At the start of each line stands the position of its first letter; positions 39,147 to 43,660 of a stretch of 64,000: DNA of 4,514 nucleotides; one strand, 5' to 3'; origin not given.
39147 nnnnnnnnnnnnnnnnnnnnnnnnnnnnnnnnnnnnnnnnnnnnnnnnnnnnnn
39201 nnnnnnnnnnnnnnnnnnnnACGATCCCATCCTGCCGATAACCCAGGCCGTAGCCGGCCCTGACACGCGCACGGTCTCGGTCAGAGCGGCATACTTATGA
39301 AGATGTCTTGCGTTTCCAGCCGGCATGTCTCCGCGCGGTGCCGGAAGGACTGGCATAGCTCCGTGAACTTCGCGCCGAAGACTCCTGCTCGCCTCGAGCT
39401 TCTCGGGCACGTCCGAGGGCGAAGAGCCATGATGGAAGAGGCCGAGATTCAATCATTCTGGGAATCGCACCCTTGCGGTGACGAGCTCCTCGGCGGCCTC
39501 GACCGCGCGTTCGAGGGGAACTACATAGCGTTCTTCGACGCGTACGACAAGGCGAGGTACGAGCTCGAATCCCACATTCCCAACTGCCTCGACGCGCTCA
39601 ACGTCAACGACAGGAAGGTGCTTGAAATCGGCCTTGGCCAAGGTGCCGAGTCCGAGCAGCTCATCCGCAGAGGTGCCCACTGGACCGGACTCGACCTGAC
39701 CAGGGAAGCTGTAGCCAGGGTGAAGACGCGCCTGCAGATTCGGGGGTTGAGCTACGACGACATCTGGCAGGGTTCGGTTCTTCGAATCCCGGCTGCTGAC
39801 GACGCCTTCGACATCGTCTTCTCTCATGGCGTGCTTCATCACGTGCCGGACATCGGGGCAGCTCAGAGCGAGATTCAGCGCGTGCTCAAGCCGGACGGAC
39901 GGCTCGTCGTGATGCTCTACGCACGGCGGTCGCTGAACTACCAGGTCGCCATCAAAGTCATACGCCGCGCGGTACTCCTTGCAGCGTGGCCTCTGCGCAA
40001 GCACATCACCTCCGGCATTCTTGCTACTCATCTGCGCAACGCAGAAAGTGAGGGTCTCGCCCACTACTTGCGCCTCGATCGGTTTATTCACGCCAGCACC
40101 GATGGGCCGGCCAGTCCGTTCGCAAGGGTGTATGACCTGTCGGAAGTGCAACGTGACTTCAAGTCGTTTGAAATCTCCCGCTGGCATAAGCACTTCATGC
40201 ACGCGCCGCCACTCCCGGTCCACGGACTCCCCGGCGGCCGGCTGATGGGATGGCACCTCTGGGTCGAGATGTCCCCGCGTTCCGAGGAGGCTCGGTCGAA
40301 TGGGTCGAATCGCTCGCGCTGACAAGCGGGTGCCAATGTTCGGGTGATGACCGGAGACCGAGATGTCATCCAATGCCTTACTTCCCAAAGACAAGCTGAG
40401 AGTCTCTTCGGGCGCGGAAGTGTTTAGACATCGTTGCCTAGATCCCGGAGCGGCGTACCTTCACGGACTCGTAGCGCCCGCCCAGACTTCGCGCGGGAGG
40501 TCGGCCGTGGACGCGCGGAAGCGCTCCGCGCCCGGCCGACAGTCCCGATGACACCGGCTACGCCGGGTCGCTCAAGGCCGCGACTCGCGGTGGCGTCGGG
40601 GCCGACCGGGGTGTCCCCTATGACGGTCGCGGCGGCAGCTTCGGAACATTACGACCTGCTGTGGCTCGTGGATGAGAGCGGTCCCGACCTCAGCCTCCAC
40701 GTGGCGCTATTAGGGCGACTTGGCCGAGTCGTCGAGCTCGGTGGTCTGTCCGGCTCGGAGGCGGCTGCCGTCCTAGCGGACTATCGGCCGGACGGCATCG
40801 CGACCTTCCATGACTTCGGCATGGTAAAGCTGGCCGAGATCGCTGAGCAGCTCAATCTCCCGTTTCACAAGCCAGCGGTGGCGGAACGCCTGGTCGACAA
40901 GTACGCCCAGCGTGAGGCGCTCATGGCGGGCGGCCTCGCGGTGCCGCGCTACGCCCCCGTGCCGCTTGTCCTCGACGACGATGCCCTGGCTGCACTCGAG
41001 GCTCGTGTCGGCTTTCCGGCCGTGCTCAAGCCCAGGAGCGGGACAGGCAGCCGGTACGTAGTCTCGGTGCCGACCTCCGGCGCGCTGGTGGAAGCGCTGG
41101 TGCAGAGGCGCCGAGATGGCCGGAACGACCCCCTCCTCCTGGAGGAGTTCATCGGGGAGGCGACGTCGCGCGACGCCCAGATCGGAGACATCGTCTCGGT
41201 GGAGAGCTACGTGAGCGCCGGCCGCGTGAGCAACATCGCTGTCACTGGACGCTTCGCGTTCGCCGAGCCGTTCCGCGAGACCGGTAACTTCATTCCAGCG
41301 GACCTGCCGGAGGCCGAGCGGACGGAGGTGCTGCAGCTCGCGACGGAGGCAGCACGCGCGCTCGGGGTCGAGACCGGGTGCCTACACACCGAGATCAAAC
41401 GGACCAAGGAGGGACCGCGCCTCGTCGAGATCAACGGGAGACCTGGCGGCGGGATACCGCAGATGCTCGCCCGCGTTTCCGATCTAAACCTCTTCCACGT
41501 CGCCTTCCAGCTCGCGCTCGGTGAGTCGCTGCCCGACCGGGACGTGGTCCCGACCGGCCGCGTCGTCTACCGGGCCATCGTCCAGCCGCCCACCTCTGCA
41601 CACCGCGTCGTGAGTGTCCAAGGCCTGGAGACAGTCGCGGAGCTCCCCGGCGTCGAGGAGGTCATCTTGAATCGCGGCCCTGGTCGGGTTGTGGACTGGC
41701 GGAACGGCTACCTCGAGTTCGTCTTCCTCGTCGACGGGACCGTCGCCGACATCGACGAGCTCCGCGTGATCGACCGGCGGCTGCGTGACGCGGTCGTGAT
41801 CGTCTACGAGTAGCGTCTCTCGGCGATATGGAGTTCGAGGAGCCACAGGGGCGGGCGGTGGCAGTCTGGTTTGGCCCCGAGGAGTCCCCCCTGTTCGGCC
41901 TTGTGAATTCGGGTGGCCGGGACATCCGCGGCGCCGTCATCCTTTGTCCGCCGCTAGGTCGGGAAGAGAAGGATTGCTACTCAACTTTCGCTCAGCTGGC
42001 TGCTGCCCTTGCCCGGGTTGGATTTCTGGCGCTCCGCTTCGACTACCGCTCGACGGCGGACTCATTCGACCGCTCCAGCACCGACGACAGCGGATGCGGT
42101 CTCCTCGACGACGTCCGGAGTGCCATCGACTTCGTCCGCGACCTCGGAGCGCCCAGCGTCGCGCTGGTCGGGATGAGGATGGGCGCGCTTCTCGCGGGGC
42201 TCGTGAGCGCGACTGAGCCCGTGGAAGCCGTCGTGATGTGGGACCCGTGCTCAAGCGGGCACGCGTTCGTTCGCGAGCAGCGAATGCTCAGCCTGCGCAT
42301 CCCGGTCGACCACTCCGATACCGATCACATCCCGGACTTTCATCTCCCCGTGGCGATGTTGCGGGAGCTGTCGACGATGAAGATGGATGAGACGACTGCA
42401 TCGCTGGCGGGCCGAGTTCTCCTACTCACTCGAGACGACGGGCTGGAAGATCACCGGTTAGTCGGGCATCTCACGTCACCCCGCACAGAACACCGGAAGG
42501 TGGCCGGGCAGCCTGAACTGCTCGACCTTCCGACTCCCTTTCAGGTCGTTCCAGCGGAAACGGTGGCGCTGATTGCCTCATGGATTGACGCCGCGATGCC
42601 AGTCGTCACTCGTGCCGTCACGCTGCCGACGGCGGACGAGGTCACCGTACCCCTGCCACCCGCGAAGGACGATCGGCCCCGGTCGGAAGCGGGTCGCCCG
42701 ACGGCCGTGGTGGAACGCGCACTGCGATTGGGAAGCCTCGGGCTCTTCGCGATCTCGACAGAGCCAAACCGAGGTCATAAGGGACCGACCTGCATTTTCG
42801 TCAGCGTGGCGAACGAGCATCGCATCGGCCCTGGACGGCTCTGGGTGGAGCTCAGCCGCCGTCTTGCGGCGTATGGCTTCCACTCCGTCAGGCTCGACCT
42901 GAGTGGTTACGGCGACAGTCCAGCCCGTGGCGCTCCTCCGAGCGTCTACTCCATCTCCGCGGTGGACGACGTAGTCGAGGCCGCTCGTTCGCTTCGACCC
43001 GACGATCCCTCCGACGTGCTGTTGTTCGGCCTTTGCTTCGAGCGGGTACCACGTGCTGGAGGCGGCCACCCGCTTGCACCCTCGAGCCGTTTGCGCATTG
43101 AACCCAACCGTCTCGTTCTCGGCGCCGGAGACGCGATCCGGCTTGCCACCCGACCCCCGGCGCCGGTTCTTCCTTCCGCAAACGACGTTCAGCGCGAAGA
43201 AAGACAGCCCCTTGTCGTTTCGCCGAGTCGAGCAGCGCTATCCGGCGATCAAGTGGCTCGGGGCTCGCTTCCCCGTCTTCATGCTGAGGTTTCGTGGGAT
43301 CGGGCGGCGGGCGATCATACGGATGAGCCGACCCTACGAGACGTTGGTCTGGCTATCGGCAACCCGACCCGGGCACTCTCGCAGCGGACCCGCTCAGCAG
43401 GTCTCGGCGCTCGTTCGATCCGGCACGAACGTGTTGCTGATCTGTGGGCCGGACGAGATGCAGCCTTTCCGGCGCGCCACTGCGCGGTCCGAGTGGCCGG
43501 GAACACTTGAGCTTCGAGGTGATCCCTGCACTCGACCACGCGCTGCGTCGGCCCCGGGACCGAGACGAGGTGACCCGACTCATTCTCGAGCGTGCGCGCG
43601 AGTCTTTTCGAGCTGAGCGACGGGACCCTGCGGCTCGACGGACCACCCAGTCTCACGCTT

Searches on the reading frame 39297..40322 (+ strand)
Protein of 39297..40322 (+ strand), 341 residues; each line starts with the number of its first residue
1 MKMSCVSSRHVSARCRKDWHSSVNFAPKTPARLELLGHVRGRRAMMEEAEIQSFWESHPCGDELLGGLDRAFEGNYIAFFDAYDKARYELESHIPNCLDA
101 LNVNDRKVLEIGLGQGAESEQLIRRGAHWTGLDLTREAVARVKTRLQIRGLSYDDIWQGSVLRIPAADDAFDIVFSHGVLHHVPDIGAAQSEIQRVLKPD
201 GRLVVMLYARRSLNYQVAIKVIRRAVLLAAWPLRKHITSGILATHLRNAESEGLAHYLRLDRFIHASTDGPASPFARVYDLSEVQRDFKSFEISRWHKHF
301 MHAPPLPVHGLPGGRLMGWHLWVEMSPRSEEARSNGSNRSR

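Call 10: search_protein_families(library=pfam, proteins=[window:39297-40322:+], max_evalue=0.001)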
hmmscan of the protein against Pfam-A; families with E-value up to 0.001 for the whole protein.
window:39297-40322:+ (341 aa): 7 families
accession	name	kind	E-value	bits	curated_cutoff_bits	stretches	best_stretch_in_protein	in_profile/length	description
PF08241.18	Methyltransf_11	-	8.7e-22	78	21.2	1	109-205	1-95/95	Methyltransferase domain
PF13649.12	Methyltransf_25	-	1.9e-17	64.2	27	1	108-201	1-97/97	Methyltransferase domain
PF13847.12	Methyltransf_31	-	5.1e-16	59.1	27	1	105-209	4-113/145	Methyltransferase domain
PF08242.18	Methyltransf_12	-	1.1e-13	52.2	30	1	109-203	1-98/98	Methyltransferase domain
PF13489.12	Methyltransf_23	-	1.2e-11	45.1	27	1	88-233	7-134/164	Methyltransferase domain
PF01209.24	Ubie_methyltran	-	1.1e-06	28.7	20.1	1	122-212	68-158/233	ubiE/COQ5 methyltransferase family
PF05401.17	NodS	-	0.00029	21.2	24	1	106-204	45-143/201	Nodulation protein S (NodS)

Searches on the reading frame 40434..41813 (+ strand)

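Call 10: search_protein_families(library=pfam, proteins=[window:40434-41813:+], max_evalue=0.001)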
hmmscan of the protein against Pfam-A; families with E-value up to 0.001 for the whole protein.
window:40434-41813:+ (459 aa): 5 families
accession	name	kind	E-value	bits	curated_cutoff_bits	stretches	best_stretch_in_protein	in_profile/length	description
PF13535.11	ATP-grasp_4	-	2.8e-10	40.5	27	1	193-341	2-156/160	ATP-grasp domain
PF15632.11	ATPgrasp_Ter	-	1.7e-07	31.5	29.1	1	296-373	46-118/131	ATP-grasp in the biosynthetic pathway with Ter operon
PF18130.6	ATPgrasp_N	-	8.8e-06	26.6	27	1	112-144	49-81/81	ATP-grasp N-terminal domain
PF02655.19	ATP-grasp_3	-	3e-05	24.6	23.2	1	155-339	3-159/160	ATP-grasp domain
PF07478.18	Dala_Dala_lig_C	-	9.6e-05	22.4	24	1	182-338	25-177/204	D-ala D-ala ligase C-terminus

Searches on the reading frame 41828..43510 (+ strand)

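Call 10: search_protein_families(library=pfam, proteins=[window:41828-43510:+], max_evalue=0.001)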
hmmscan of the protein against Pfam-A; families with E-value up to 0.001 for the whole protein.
window:41828-43510:+ (560 aa): 2 families
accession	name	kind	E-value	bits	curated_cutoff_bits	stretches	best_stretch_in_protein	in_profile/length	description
PF12146.15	Hydrolase_4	-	1.3e-06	28.4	27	0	51-134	17-103/239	Serine aminopeptidase, S33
PF00561.26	Abhydrolase_1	-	2.8e-06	27.6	25.8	0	337-389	14-65/245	alpha/beta hydrolase fold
